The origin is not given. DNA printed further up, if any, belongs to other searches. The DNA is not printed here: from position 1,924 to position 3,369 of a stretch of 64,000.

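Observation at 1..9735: igr/Chs-like beta-oxidation module built from split subunits in an apparent anaerobe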

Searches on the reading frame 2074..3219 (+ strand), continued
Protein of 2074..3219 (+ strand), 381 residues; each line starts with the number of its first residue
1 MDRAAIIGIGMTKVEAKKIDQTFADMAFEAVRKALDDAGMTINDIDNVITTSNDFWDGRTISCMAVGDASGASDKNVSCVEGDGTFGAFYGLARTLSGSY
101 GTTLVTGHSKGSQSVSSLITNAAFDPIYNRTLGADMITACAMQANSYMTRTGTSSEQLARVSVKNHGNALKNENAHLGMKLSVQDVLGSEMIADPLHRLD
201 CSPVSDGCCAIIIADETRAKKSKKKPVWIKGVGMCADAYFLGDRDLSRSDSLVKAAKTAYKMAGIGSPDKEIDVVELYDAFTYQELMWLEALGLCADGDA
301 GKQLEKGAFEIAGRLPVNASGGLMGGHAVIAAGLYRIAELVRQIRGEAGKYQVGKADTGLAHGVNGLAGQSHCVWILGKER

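Call 13: search_solved_structures(query=L001:4720-5730:+, max_evalue=0.001, show_alignments=2)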
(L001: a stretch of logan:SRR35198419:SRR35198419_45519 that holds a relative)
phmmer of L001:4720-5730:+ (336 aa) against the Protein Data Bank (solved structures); distinct sequences matched with E-value up to 0.001: 15.
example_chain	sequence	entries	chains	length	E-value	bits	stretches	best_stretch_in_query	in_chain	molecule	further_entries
1poi_A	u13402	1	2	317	6.2e-34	120.9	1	42-324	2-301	GLUTACONATE COENZYME A-TRANSFERASE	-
5mzw_A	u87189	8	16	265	1.2e-27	100.3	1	45-290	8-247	Glutaconate CoA-transferase family, subunit A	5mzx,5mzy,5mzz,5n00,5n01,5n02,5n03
6co6_A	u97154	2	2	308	8.5e-18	67.9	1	47-309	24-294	Probable CoA-transferase alpha subunit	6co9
6coj_A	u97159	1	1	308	1.6e-17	67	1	47-309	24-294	Probable CoA-transferase alpha subunit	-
6con_A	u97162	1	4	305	5.2e-17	65.3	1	45-308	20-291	CoA-transferase subunit alpha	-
9cq2_A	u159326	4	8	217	6.3e-09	38.8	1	50-254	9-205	3-oxoacid CoA-transferase, A subunit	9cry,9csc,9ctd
8k9h_B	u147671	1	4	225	7.6e-07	31.9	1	39-238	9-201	Acetoacetate:butyrate/acetate coenzyme A transferase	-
5dbn_A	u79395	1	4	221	1e-05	28.2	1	39-263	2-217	Acetate CoA-transferase subunit alpha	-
1k6d_A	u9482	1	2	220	1.7e-05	27.5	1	40-263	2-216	ACETATE COA-TRANSFERASE ALPHA SUBUNIT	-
3rrl_A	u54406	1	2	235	5.3e-05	25.9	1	50-239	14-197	Succinyl-CoA:3-ketoacid-coenzyme A transferase subunit A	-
3cdk_A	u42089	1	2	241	0.00014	24.5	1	43-238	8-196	Succinyl-CoA:3-ketoacid-coenzyme A transferase subunit A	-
3dlx_A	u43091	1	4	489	0.00015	24.3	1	54-256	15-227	Succinyl-CoA:3-ketoacid-coenzyme A transferase 1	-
4kgb_A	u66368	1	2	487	0.00017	24.2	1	54-243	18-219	Succinyl-CoA:3-ketoacid-coenzyme A transferase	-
9xmy_A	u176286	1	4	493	0.00028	23.5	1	54-260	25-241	Succinyl-CoA:3-ketoacid-coenzyme A transferase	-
6lp1_A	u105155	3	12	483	0.00042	22.9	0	54-260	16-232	Succinyl-CoA:3-ketoacid-coenzyme A transferase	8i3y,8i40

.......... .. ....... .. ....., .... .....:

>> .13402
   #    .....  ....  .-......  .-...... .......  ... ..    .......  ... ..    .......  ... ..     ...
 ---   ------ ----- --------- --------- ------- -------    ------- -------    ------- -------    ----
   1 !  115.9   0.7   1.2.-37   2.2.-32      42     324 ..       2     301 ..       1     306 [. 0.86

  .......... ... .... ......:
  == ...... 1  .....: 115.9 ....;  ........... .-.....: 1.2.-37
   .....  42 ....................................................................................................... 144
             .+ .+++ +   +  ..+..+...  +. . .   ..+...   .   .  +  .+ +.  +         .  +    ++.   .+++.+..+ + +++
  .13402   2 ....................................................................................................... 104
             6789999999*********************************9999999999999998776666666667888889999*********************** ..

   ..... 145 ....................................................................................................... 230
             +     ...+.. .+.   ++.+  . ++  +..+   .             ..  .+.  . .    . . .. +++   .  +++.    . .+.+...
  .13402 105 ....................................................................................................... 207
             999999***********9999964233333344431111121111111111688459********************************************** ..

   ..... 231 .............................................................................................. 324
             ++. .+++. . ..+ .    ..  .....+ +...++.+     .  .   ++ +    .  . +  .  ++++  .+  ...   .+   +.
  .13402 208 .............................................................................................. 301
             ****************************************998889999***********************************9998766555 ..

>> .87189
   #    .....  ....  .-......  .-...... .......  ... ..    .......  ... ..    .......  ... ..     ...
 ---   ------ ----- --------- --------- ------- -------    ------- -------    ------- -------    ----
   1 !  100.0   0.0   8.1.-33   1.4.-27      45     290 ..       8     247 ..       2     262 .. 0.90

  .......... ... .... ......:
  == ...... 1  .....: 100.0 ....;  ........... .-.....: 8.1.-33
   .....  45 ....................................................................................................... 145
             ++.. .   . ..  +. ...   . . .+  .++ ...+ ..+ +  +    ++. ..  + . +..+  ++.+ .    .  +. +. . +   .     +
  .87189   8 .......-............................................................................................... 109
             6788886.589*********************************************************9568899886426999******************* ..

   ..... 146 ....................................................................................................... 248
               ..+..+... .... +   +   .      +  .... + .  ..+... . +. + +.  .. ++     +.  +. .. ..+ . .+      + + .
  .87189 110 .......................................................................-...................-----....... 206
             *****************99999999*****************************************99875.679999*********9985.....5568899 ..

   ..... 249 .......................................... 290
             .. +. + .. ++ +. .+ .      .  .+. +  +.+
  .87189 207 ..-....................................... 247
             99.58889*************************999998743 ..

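Call 15: find_related_loci(query=window:2074-3219:+, collection=genome_contigs, flank=10000)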
Query window:2074-3219:+ (381 aa) in genome_contigs; peptide patterns used: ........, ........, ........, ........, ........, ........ (x = any residue, [..] = any of these).
141 stretches matched a pattern; 107 encode a relative of the query (tblastn E <= 1e-3); the best 80 are kept; 80 distinct loci.
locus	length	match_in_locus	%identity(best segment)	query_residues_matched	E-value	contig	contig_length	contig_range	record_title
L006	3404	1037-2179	90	1-381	0e+0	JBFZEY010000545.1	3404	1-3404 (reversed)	MAG: Spirochaetota bacterium isolate PPR_0600 k121_3849788, whole genome shotgun sequence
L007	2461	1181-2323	88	1-381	0e+0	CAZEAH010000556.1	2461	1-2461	MAG TPA_asm: uncultured Leptospirales bacterium isolate binchicken_co58_57 genome assembly, contig: NODE_35966_length_24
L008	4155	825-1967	82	1-381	0e+0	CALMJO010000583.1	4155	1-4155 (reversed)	MAG TPA_asm: uncultured Spirochaetes bacterium isolate SRR5215464_bin.19_CONCOCT_v1.1_MAG genome assembly, contig: ERZ78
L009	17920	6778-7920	75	1-381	0e+0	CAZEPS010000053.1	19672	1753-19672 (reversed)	MAG TPA_asm: uncultured Leptospirales bacterium isolate SRP141376_co4_248 genome assembly, contig: NODE_4806_length_1967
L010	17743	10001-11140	78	1-380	0e+0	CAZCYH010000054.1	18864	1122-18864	MAG TPA_asm: uncultured Leptospira sp. isolate binchicken_co135_192 genome assembly, contig: NODE_4687_length_18864_cov_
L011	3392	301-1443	80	1-381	0e+0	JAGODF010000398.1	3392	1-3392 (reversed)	MAG: Spirochaetes bacterium isolate Go_SlDig_bin_460 Go_SlDig_106074_length_3392_cov_3.026646, whole genome shotgun sequ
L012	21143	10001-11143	76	1-381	0e+0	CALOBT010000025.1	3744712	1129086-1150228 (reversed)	MAG: uncultured Spirochaetota bacterium isolate LOGT_bin.0113 genome assembly, contig: contig_20799, whole genome shotgu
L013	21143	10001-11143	76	1-381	0e+0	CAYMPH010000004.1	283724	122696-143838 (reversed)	MAG TPA_asm: uncultured Leptospirales bacterium isolate SRP302447_co4_227 genome assembly, contig: NODE_125_length_28372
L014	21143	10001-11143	76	1-381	0e+0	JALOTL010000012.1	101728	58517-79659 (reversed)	MAG: Spirochaetes bacterium isolate Prado232 scaffold_61, whole genome shotgun sequence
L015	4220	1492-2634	76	1-381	0e+0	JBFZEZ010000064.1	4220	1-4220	MAG: Spirochaetota bacterium isolate PPR_0602 k121_1834852, whole genome shotgun sequence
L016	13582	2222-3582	76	1-381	0e+0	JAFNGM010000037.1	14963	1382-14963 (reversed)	MAG: Syntrophaceae bacterium isolate bin_41 PROKKA_contig000037, whole genome shotgun sequence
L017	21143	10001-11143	76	1-381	0e+0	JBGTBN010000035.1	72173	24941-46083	MAG: Spirochaetota bacterium isolate JTS-AC98 k141_1014145, whole genome shotgun sequence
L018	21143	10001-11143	75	1-381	0e+0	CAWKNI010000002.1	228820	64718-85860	MAG: uncultured delta proteobacterium isolate MFD01231.bin.1.87 genome assembly, contig: contig_29270, whole genome shot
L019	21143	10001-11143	75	1-381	0e+0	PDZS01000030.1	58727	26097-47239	MAG: Deltaproteobacteria bacterium YD0425bin51 scaffold30, whole genome shotgun sequence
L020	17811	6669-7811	75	1-381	0e+0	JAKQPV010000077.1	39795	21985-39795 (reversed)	MAG: Spirochaetota bacterium isolate USMO_maxbin.118 k141_853948, whole genome shotgun sequence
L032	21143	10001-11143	73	1-381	0e+0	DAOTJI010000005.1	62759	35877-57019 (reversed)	MAG TPA_asm: Smithellaceae bacterium isolate AMR_MDS_3003 NODE_546_length_62759_cov_8.013588, whole genome shotgun seque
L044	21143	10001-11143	74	1-381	0e+0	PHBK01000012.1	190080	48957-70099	MAG: Deltaproteobacteria bacterium HGW-Deltaproteobacteria-12 bjp_ig2069_scaffold_192, whole genome shotgun sequence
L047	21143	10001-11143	74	1-381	0e+0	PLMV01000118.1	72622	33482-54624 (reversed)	MAG: Syntrophaceae bacterium isolate fen_1165 73.20120800_E2X.4_contig_293, whole genome shotgun sequence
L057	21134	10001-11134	72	1-378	0e+0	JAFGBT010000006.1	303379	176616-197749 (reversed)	MAG: Spirochaetes bacterium isolate Zod_Metabat.1046 k87_1101223, whole genome shotgun sequence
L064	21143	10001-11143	72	1-381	0e+0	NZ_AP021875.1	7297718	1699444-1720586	Desulfosarcina widdelii strain PP31 chromosome, complete genome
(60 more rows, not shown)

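Call 19: search_protein_families(library=pfam, proteins=[L044:413-1222:+, L044:1728-2276:+, L044:2418-3569:+, L044:3582-4781:+, L044:4792-5982:+, L044:5979-7421:+, L044:7545-9425:+], max_evalue=0.01)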
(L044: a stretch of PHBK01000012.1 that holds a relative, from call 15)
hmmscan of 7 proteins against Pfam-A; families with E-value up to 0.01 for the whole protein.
L044:413-1222:+ (269 aa): 2 families
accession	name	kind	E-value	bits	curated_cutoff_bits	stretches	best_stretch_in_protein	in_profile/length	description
PF13481.12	AAA_25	-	1.7e-05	25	27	1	56-175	27-153/195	AAA domain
PF13401.12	AAA_22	-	0.0013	19.5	27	1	62-200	5-120/130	AAA domain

L044:1728-2276:+ (182 aa): 2 families
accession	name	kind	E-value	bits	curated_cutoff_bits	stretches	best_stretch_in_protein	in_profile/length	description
PF13263.12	PHP_C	-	1.7e-08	34.3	21.3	1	137-176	15-55/56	PHP-associated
PF02811.25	PHP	-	3.4e-07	31.2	26.4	1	7-70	2-66/164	PHP domain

L044:2418-3569:+ (383 aa): 1 family
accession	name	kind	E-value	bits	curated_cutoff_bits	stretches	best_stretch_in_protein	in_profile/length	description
PF22691.2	Thiolase_C_1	-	3.8e-22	79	28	1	250-382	12-143/144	Thiolase C-terminal domain-like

L044:3582-4781:+ (399 aa): 2 families
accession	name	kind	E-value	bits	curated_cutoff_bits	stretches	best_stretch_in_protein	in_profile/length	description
PF22691.2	Thiolase_C_1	-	1.2e-19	70.9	28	1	288-392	37-140/144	Thiolase C-terminal domain-like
PF00108.29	Thiolase_N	-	0.00046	20.1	26.4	1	12-126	3-121/260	Thiolase, N-terminal domain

L044:4792-5982:+ (396 aa): 4 families
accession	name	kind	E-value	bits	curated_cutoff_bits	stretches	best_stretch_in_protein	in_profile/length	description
PF02036.22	SCP2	-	2.8e-21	76.2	21.3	2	14-108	2-100/101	SCP-2 sterol transfer family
PF14864.11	Alkyl_sulf_C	-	8.3e-11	42.6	27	1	8-111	12-116/125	Alkyl sulfatase C-terminal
PF12172.15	zf-ChsH2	-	1.1e-07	31.9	23.2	1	266-298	2-34/37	ChsH2, rubredoxin-like zinc ribbon domain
PF18912.6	DZR_2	-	0.00035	20.8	27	1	273-304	5-36/56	Double zinc ribbon domain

L044:5979-7421:+ (480 aa): 3 families
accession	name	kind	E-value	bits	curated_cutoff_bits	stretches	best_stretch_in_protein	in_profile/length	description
PF05853.18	BKACE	-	2.2e-94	316.3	24.8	1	198-477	1-274/274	beta-keto acid cleavage enzyme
PF01796.24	OB_ChsH2_C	-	8.9e-12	45.2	27.1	1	79-143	1-64/65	ChsH2, C-terminal OB-fold domain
PF12172.15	zf-ChsH2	-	0.00029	21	23.2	1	44-70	4-30/37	ChsH2, rubredoxin-like zinc ribbon domain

L044:7545-9425:+ (626 aa): 2 families
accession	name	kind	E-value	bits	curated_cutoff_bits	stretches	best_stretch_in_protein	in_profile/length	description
PF00501.34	AMP-binding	-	7.2e-76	255.9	29.9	1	29-443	4-384/384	AMP-binding enzyme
PF23562.2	AMP-binding_C_3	-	1.1e-10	42.4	20.8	1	481-616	2-122/124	AMP-binding enzyme C-terminal domain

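Call 28: search_protein_families(library=pfam, proteins=[L064:307-1236:+, L064:1254-3356:-, L064:3643-4446:-, L064:4524-5399:-, L064:5443-7323:-, L064:13876-15003:+, L064:15037-15933:+, L064:15937-16638:+, L064:16650-17525:+, L064:18248-19609:-], max_evalue=0.001)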
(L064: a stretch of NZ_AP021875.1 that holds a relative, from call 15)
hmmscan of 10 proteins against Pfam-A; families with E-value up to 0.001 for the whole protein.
L064:307-1236:+ (309 aa): 1 family
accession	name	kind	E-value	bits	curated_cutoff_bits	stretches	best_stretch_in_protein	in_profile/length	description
PF04055.27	Radical_SAM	-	1.8e-13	51.5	29.5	1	29-182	4-155/166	Radical SAM superfamily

L064:1254-3356:- (700 aa): 2 families
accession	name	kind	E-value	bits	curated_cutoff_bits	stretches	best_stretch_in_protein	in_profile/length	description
PF00015.26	MCPsignal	-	1.8e-31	109.7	34.6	1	490-652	2-171/172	Methyl-accepting chemotaxis protein (MCP) signalling domain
PF00672.30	HAMP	-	8.2e-12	45.7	25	1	354-406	3-53/53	HAMP domain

L064:3643-4446:- (267 aa): 2 families
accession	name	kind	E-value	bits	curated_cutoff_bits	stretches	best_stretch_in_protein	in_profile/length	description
PF00378.25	ECH_1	-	2.9e-61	207.4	27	1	7-266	2-250/251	Enoyl-CoA hydratase/isomerase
PF16113.10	ECH_2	-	3.5e-32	112.6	27.2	1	12-201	2-183/335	Enoyl-CoA hydratase/isomerase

L064:4524-5399:- (291 aa): 3 families
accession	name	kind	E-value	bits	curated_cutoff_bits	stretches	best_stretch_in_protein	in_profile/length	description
PF00106.31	adh_short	-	1.7e-55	188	26.6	1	26-216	1-188/195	short chain dehydrogenase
PF13561.12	adh_short_C2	-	8.1e-39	134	27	1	33-219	1-185/236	Enoyl-(Acyl carrier protein) reductase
PF08659.16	KR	-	8.3e-17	62.1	22.6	1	28-202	3-173/180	KR domain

L064:5443-7323:- (626 aa): 2 families
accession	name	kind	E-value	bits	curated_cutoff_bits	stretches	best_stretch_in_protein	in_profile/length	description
PF00501.34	AMP-binding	-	1.5e-64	218.6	29.9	1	35-418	2-383/384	AMP-binding enzyme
PF13193.12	AMP-binding_C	-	5.3e-17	62.9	24.5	1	470-545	2-76/76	AMP-binding enzyme C-terminal domain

L064:13876-15003:+ (375 aa): 9 families
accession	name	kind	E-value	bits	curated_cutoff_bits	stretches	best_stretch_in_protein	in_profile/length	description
PF00037.32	Fer4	-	2.8e-11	43.2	21.1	1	228-250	2-24/24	4Fe-4S binding domain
PF13237.11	Fer4_10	-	5e-09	36.4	25.5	2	200-245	4-53/53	4Fe-4S dicluster domain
PF12838.12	Fer4_7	-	6.8e-08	33.3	27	1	204-248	1-52/52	4Fe-4S dicluster domain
PF13187.11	Fer4_9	-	1.1e-06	29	27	1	205-249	2-52/52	4Fe-4S dicluster domain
PF14697.11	Fer4_21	-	5.6e-06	26.8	35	1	201-249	4-57/59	4Fe-4S dicluster domain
PF12837.12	Fer4_6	-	3.2e-05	24.1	25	1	227-249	2-24/24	4Fe-4S binding domain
PF13484.11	Fer4_16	-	0.00026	22.1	30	1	233-280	1-43/66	4Fe-4S double cluster binding domain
PF12797.12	Fer4_2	-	0.00034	20.9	24.5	1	226-246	2-22/22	4Fe-4S binding domain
PF25160.1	LdpA_Fe-S-bd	-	0.00044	20.4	27.6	1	209-251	7-45/49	LdpA Fe-S cluster-binding domain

L064:15037-15933:+ (298 aa): 9 families
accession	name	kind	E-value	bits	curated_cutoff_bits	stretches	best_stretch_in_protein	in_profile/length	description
PF12838.12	Fer4_7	-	5.7e-08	33.5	27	1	245-269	2-26/52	4Fe-4S dicluster domain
PF00037.32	Fer4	-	9.8e-07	28.8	21.1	1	210-233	1-24/24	4Fe-4S binding domain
PF12837.12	Fer4_6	-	1.8e-06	28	25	0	210-227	2-19/24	4Fe-4S binding domain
PF14697.11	Fer4_21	-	2e-05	25.1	35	1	211-261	2-58/59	4Fe-4S dicluster domain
PF13484.11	Fer4_16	-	2.9e-05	25.2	30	0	245-273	2-32/66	4Fe-4S double cluster binding domain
PF12797.12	Fer4_2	-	6.8e-05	23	24.5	0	210-227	3-20/22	4Fe-4S binding domain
PF13237.11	Fer4_10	-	9.2e-05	22.7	25.5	0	210-255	2-52/53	4Fe-4S dicluster domain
PF13187.11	Fer4_9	-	0.00019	21.8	27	1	216-260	1-52/52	4Fe-4S dicluster domain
PF13183.11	Fer4_8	-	0.00025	22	27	0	243-259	3-16/68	4Fe-4S dicluster domain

L064:15937-16638:+ (233 aa): 1 family
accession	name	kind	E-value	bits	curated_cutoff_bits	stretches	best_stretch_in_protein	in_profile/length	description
PF22497.1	DUF6989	-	1.9e-48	164.4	27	1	79-224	1-146/146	Domain of unknown function (DUF6989)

L064:16650-17525:+ (291 aa): 2 families
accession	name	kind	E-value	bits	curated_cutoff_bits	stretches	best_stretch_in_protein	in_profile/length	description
PF14512.11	TM1586_NiRdase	-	8.2e-33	114.3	27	1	8-258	3-215/215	Putative TM nitroreductase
PF00881.29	Nitroreductase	-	2.2e-11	44.7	23.5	1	84-143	109-166/167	Nitroreductase family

L064:18248-19609:- (453 aa): 1 family
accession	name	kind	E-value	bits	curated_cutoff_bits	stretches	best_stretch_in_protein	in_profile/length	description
PF07238.19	PilZ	-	8.9e-07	29.6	22.5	1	357-439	1-88/102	PilZ domain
